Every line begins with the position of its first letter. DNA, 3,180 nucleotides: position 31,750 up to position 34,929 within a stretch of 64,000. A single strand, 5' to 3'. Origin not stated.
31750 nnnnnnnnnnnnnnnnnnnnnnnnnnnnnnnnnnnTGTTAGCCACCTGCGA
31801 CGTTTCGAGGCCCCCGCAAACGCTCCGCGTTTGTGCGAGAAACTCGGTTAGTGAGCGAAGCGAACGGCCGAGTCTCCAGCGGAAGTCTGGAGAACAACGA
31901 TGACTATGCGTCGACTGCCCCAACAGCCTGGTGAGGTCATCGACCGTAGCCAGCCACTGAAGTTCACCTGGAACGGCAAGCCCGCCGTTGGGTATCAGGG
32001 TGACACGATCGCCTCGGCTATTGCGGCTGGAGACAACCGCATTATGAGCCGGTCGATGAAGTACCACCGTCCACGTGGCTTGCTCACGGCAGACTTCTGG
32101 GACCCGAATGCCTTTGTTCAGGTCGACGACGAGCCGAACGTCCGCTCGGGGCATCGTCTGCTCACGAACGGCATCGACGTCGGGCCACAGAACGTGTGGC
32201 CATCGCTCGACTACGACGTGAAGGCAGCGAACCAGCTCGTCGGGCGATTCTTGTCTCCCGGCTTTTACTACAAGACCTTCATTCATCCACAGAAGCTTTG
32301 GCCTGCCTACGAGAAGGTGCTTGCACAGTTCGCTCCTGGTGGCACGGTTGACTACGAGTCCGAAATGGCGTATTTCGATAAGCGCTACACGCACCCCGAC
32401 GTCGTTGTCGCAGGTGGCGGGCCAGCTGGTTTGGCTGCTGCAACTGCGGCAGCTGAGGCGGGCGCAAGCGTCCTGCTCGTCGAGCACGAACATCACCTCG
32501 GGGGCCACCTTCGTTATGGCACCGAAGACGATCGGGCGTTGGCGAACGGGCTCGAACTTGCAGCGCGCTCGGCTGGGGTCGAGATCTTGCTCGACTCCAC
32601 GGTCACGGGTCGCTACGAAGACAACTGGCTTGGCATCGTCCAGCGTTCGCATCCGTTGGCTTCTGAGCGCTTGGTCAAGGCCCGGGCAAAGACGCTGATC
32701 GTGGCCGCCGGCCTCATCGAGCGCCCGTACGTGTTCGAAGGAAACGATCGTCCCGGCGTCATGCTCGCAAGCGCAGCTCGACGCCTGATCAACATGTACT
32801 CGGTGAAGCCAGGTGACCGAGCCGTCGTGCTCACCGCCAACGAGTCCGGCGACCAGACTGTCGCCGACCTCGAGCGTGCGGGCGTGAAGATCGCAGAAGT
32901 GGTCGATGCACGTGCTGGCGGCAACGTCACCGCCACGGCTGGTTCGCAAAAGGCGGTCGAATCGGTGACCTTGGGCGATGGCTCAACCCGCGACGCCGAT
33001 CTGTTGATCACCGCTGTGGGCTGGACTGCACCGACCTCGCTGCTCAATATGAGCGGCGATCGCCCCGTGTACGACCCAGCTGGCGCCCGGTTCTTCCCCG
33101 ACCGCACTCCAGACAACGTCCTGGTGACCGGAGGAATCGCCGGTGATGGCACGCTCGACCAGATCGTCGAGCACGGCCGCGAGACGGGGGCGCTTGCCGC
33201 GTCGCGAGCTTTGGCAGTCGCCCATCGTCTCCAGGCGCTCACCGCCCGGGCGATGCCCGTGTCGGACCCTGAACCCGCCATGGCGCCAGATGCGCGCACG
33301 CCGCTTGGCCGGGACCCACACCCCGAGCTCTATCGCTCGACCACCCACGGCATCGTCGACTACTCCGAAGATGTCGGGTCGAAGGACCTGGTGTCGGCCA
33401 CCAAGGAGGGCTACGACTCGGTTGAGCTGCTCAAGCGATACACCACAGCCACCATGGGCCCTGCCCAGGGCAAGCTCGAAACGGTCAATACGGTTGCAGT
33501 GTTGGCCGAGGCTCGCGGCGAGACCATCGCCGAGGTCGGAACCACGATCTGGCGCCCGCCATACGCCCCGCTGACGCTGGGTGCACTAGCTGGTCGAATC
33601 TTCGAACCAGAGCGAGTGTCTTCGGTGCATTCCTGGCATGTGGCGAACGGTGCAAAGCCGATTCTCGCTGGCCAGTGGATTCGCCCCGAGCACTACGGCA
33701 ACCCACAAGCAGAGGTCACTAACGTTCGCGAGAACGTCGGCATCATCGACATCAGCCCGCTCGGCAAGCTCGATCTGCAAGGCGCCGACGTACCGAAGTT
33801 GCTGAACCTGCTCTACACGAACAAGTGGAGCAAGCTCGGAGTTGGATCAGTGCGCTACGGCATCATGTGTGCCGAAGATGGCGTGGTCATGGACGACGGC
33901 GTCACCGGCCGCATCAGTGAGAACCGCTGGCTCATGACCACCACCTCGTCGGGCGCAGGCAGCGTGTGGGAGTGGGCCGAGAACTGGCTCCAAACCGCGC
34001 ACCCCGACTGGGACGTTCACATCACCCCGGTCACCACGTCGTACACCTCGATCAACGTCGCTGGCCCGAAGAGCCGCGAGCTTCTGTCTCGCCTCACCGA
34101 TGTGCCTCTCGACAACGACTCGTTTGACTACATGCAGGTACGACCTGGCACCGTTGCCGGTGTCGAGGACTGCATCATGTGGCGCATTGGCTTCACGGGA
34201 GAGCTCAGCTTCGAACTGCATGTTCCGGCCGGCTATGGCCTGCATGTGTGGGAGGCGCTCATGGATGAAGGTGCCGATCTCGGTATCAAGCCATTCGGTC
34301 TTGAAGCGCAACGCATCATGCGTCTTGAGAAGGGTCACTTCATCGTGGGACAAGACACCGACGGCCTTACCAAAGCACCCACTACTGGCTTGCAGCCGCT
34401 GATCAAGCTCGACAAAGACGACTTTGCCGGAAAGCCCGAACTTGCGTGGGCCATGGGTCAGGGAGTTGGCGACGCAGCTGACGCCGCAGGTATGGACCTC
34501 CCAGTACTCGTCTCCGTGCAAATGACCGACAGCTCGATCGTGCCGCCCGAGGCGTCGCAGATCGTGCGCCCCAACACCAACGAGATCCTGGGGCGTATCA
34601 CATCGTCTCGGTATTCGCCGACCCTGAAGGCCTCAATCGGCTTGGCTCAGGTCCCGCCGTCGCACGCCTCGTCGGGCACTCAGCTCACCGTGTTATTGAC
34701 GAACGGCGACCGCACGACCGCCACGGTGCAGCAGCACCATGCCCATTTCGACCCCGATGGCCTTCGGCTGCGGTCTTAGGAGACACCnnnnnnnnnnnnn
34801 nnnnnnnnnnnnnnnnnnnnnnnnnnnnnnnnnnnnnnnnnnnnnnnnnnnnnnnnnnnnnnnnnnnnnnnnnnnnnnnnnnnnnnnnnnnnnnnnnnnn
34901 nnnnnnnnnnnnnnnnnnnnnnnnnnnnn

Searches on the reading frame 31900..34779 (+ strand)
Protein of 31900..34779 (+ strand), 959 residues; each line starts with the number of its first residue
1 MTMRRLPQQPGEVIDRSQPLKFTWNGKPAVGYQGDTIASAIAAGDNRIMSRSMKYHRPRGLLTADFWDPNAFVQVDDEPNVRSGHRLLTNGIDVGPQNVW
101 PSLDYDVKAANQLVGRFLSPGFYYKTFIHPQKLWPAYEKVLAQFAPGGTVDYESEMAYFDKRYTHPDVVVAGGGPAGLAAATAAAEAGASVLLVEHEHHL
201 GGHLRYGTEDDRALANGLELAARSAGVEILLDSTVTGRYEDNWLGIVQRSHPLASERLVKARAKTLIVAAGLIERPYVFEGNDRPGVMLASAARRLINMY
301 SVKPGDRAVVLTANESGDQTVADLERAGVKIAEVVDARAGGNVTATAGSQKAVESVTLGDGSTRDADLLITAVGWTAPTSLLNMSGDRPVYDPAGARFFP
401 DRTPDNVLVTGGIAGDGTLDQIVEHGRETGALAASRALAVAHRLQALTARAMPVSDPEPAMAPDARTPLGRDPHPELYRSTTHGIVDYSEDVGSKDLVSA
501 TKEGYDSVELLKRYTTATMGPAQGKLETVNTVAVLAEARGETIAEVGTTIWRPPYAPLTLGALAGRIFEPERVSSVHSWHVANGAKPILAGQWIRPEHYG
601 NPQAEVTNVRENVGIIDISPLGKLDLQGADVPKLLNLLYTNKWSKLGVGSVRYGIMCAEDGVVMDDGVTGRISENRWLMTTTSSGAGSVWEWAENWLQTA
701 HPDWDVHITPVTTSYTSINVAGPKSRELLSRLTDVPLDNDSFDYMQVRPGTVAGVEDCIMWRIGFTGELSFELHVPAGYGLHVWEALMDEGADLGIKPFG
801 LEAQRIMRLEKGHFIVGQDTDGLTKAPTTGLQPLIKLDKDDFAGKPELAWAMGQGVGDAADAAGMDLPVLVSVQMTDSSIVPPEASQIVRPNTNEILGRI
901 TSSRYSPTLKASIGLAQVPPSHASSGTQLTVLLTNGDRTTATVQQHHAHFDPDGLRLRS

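Call 58: search_protein_families(library=pfam, proteins=[window:31900-34779:+], max_evalue=0.001)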
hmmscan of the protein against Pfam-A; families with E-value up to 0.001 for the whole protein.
window:31900-34779:+ (959 aa): 14 families
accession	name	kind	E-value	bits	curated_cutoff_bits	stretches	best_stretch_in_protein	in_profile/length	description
PF01571.26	GCV_T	-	4.6e-66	223.1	25.6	1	576-831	1-252/255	Aminomethyltransferase folate-binding domain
PF17806.6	SO_alpha_A3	-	7.9e-27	93.8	23.1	1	485-566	5-87/87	Sarcosine oxidase A3 domain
PF13510.11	Fer2_4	-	2.2e-17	63.3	22.8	1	18-98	2-81/82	2Fe-2S iron-sulfur cluster binding domain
PF08669.17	GCV_T_C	-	1.1e-12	48.1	25.9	1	870-945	3-75/80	Glycine cleavage T-protein C-terminal barrel domain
PF12831.13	FAD_oxidored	-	3.2e-12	46.9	27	1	167-204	1-38/416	FAD dependent oxidoreductase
PF07992.20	Pyr_redox_2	-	1.6e-11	44.6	26.1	1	167-282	2-119/291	Pyridine nucleotide-disulphide oxidoreductase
PF13450.12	NAD_binding_8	-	1.5e-08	35.3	21.9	1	170-215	1-46/68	NAD(P)-binding Rossmann-like domain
PF00890.30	FAD_binding_2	-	4.2e-08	33.3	20.4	1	167-206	1-40/414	FAD binding domain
PF01266.30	DAO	-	8.2e-07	29.3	27.9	0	167-201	1-35/353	FAD dependent oxidoreductase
PF03486.20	HI0933_like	-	3.5e-06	27.1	50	1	167-205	2-40/244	HI0933-like protein Rossmann domain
PF13738.12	Pyr_redox_3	-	4.3e-05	23.3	30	0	169-201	1-34/305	Pyridine nucleotide-disulphide oxidoreductase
PF01946.23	Thi4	-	0.00013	21.7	26.2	1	162-207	14-60/235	Thi4 family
PF01134.28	GIDA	-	0.00022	20.9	22.1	1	167-198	1-32/391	Glucose inhibited division protein A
PF00070.33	Pyr_redox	-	0.0003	21.7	22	1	168-236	2-64/82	Pyridine nucleotide-disulphide oxidoreductase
